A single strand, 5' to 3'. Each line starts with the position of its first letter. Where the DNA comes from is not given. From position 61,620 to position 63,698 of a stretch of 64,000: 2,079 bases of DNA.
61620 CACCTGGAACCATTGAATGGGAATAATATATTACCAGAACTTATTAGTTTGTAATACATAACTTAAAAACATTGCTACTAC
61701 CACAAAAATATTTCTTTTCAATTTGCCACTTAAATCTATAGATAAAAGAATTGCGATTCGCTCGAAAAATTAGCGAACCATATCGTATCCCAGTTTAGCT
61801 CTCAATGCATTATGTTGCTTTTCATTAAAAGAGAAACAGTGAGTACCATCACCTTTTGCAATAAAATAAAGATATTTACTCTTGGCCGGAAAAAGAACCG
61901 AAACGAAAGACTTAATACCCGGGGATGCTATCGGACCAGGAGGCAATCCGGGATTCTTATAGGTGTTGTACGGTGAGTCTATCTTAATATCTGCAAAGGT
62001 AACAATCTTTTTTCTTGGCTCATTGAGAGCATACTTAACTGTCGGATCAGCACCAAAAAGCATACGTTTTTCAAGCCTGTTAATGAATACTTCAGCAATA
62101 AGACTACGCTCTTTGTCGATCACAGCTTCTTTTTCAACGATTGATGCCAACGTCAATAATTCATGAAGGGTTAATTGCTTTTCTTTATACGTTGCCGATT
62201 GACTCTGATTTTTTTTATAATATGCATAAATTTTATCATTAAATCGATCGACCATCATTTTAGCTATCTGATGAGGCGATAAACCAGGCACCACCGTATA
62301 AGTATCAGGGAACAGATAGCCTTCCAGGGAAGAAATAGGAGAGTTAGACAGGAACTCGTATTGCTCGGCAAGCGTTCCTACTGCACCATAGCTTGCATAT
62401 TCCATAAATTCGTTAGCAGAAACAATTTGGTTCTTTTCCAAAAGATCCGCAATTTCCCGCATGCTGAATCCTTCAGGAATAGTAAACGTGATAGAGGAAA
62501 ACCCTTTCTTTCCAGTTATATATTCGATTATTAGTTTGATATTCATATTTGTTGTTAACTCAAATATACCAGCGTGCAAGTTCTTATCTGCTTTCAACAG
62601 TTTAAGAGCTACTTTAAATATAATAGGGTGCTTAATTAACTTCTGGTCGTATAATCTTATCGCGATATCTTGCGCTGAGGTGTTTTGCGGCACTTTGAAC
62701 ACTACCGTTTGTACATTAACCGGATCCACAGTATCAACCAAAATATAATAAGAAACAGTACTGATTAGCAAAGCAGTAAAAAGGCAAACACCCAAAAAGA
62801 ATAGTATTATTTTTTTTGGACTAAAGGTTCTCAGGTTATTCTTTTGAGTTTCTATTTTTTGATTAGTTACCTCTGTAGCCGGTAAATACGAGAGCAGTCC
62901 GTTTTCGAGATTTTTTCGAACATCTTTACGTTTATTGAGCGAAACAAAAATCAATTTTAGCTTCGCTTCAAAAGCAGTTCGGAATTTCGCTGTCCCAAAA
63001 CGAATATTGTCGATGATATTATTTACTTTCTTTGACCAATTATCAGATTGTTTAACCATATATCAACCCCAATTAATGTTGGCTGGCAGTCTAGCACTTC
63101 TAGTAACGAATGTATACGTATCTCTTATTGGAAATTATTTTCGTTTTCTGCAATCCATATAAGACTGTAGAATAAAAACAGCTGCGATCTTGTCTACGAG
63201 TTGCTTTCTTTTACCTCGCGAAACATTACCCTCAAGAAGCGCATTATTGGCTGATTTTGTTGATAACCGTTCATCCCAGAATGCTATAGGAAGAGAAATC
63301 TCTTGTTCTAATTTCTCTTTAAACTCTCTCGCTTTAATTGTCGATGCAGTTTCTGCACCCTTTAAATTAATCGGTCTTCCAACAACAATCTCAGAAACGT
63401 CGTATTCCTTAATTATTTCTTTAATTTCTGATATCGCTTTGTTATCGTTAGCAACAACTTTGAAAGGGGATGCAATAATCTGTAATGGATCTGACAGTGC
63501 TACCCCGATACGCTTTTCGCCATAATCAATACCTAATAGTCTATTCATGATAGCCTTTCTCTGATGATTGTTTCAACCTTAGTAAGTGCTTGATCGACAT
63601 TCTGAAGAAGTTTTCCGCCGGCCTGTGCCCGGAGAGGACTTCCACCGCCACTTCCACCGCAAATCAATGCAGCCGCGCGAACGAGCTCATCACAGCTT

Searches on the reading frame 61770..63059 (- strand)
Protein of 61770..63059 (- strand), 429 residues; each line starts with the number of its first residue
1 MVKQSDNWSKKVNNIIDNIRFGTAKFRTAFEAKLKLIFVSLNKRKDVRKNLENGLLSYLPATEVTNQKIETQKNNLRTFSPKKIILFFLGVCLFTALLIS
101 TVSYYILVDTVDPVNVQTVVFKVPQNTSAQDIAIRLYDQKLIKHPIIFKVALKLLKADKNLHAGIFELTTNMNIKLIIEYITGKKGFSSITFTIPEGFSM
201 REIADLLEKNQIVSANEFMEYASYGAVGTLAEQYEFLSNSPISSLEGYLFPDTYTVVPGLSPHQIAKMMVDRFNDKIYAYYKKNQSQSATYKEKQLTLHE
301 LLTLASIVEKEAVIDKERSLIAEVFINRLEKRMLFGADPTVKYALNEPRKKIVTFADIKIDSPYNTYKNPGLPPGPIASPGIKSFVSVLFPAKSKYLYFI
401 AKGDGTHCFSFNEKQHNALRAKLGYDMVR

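Call 10: find_encoding_contigs(protein=window:61770-63059:-, flank=10000, max_places=4)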
Protein window:61770-63059:- (429 aa): no gene with exactly this product is on record in the collection.

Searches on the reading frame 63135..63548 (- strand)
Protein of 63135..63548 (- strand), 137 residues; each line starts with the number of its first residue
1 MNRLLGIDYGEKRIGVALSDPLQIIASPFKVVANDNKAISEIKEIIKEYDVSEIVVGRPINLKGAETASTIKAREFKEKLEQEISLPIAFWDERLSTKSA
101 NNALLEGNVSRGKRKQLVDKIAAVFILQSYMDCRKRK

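Call 27: find_encoding_contigs(protein=window:63135-63548:-, flank=10000, max_places=3)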
Protein window:63135-63548:- (137 aa): 23 contigs read that carry it; 3 places shown.
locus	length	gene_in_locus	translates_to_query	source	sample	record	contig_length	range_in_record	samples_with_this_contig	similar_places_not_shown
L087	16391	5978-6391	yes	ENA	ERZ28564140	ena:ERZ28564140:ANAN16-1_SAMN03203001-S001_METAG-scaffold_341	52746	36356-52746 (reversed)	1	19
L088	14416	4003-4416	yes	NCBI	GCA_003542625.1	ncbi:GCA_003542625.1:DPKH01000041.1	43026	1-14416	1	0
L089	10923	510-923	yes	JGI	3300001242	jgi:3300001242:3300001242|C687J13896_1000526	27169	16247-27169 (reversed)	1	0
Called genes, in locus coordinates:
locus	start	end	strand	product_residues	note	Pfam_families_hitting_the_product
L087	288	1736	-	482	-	PF13701:DDE_Tnp_1_4, PF01609:DDE_Tnp_1 (weak)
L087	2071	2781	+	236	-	PF01259:SAICAR_synt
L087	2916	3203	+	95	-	-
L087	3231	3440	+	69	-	-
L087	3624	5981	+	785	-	PF01411:tRNA-synt_2c, PF07973:tRNA_SAD, PF02272:DHHA1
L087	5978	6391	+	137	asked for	PF03652:RuvX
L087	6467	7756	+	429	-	PF02618:YceG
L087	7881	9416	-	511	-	PF00117:GATase, PF07722:Peptidase_C26, PF02540:NAD_synthase, PF00958:GMP_synt_C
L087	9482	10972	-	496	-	PF00478:IMPDH, PF00571:CBS (faint), PF01070:FMN_dh (weak)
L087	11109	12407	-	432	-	PF00206:Lyase_1, PF10397:ADSL_C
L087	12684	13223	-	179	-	PF04017:DUF366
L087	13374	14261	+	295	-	PF00557:Peptidase_M24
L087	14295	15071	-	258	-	PF01209:Ubie_methyltran, PF03848:TehB, PF13489:Methyltransf_23, PF05175:MTS, PF13847:Methyltransf_31, PF08241:Methyltransf_11, PF08242:Methyltransf_12, PF13649:Methyltransf_25, +1 more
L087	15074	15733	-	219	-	PF08279:HTH_11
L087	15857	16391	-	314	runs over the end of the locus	PF13354:Beta-lactamase2, PF00768:Peptidase_S11 (faint)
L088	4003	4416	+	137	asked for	PF03652:RuvX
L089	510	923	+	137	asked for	PF03652:RuvX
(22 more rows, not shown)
